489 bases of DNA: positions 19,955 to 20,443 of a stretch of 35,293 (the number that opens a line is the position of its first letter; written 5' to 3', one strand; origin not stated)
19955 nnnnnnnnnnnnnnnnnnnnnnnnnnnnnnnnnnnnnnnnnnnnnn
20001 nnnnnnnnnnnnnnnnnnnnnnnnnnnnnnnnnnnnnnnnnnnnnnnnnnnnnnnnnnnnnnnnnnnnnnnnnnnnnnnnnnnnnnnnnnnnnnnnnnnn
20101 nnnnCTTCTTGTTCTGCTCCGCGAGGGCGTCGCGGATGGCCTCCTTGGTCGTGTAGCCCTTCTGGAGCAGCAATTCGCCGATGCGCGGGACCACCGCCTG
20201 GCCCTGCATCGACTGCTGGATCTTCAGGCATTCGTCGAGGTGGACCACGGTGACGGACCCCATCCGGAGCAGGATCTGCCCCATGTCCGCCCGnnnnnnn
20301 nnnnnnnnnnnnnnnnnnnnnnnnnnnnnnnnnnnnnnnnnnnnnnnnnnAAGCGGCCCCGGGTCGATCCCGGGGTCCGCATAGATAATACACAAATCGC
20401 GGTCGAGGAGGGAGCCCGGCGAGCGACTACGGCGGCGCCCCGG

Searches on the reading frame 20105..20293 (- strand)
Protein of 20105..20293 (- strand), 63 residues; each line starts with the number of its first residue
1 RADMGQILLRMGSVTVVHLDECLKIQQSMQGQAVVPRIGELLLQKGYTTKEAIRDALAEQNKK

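Call 65: search_solved_structures(query=A4, max_evalue=10, show_alignments=3)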
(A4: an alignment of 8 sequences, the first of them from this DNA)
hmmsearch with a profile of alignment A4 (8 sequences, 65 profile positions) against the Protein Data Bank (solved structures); distinct sequences matched with E-value up to 10: 25.
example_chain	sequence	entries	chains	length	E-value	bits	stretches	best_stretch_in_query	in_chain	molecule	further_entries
5i9g_C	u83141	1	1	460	2.5e-21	78.4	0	11-32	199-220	pentatricopeptide repeat protein dPPR-U8C2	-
5i9h_A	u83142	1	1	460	2.5e-21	78.3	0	11-32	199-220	pentatricopeptide repeat protein dPPR-U8G2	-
5i9d_A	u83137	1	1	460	2.6e-21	78.3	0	11-32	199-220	pentatricopeptide repeat protein dPPR-U8A2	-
5i9f_A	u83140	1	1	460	3.3e-21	78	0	11-32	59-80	pentatricopeptide repeat protein dPPR-U10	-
6f8l_G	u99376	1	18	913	1.2e-18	69.8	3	2-64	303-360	Type IV pilus assembly protein PilF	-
6een_C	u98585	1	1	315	6.1e-14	54.7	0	11-32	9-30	Designer Pentatricopeptide Protein dPPR10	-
6een_A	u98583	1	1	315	1e-13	53.9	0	11-32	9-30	Designer Pentatricopeptide Protein dPPR10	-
6een_D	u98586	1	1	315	1.4e-13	53.6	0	11-32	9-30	Designer Pentatricopeptide Protein dPPR10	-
6een_B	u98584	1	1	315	3e-13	52.5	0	11-32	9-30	Designer Pentatricopeptide Protein dPPR10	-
8pfa_A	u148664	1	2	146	2.6e-11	46.3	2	34-65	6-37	c-di-GMP binding domain of the ATPase enzyme PilF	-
8pdk_A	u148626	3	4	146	1.8e-10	43.5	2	38-65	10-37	c-di-GMP binding domain of the ATPase enzyme PilF | ATP-binding motif-containing protein pilF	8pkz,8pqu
6ejf_J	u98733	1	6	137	3.4e-10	42.7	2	39-65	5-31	Type IV pilus assembly protein PilF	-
8pe0_A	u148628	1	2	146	7.3e-10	41.6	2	40-65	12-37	c-di-GMP binding domain of the ATPase enzyme PilF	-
9glg_A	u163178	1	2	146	2e-09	40.3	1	38-65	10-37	ATP-binding motif-containing protein pilF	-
9gl5_A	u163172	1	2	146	2.8e-09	39.7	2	38-64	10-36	ATP-binding motif-containing protein pilF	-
5htl_A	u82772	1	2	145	0.00036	23.4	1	2-62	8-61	MSHA biogenesis protein MshE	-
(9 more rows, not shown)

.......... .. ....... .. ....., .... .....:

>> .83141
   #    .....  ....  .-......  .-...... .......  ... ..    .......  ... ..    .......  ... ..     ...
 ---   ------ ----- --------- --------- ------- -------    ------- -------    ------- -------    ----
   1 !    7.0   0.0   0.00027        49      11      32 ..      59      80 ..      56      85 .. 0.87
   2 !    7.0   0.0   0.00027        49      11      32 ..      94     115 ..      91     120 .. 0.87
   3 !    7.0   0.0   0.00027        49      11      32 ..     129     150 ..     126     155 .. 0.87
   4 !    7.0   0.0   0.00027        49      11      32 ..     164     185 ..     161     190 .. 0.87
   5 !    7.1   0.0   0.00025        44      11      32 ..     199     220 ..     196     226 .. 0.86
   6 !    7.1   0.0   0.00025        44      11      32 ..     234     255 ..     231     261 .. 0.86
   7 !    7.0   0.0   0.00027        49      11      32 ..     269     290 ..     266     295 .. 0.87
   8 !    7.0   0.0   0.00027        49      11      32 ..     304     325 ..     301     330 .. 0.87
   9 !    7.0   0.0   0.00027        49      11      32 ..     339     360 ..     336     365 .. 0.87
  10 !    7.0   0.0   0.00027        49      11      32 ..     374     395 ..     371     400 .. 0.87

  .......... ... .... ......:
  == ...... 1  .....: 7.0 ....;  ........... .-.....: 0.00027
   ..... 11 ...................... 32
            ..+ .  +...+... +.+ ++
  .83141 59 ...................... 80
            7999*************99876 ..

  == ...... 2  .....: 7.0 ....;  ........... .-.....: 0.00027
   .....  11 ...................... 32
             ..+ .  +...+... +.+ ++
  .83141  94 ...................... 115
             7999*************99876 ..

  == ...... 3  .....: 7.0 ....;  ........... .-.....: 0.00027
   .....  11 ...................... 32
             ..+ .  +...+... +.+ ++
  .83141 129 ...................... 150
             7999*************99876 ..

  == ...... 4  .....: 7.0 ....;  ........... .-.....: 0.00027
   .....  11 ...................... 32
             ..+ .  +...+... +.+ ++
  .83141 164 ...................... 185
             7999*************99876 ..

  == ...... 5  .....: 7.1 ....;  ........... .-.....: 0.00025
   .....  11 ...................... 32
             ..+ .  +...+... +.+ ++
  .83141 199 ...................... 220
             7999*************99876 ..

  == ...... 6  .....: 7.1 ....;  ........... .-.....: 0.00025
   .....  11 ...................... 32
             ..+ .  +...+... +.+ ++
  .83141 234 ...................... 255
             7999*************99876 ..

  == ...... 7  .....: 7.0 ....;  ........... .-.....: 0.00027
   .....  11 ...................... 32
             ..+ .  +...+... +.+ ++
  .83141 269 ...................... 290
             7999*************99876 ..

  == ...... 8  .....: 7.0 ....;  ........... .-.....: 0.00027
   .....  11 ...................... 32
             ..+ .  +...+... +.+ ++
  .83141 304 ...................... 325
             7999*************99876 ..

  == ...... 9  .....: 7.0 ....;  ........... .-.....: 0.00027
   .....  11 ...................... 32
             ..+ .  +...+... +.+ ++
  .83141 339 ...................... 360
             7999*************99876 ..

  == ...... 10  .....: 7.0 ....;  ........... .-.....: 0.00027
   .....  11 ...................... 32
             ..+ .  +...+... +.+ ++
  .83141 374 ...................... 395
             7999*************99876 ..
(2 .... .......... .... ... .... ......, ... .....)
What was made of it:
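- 20114..20287 (-): MshEN-like pair of 24-residue motifs in the partner kinase (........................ ... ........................). A profile of 8 orthologues hits PilF c-di-GMP-binding domains (8pfa E 2.6e-11, 6f8l E 1.2e-18) and MshEN 5htl (E 3.6e-4) (call 65).
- On MshEN c-di-GMP-binding domain (partner kinase, not the target): 8pfa E 2.6e-11, 6f8l E 1.2e-18, and 5htl E 3.6e-4 over both motifs (call 65).
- Closest known: MshEN / T2SSE_N c-di-GMP-binding domain. Same: There is a significant profile match (call 65).
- Checked: A profile of the N-terminus of the upstream kinase matches solved MshEN/PilF c-di-GMP-binding domains (call 65).
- The partner kinase has an MshEN-like segment, which hints at a c-di-GMP setting (call 65).
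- Tried and rejected: I ignored them (call 65).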
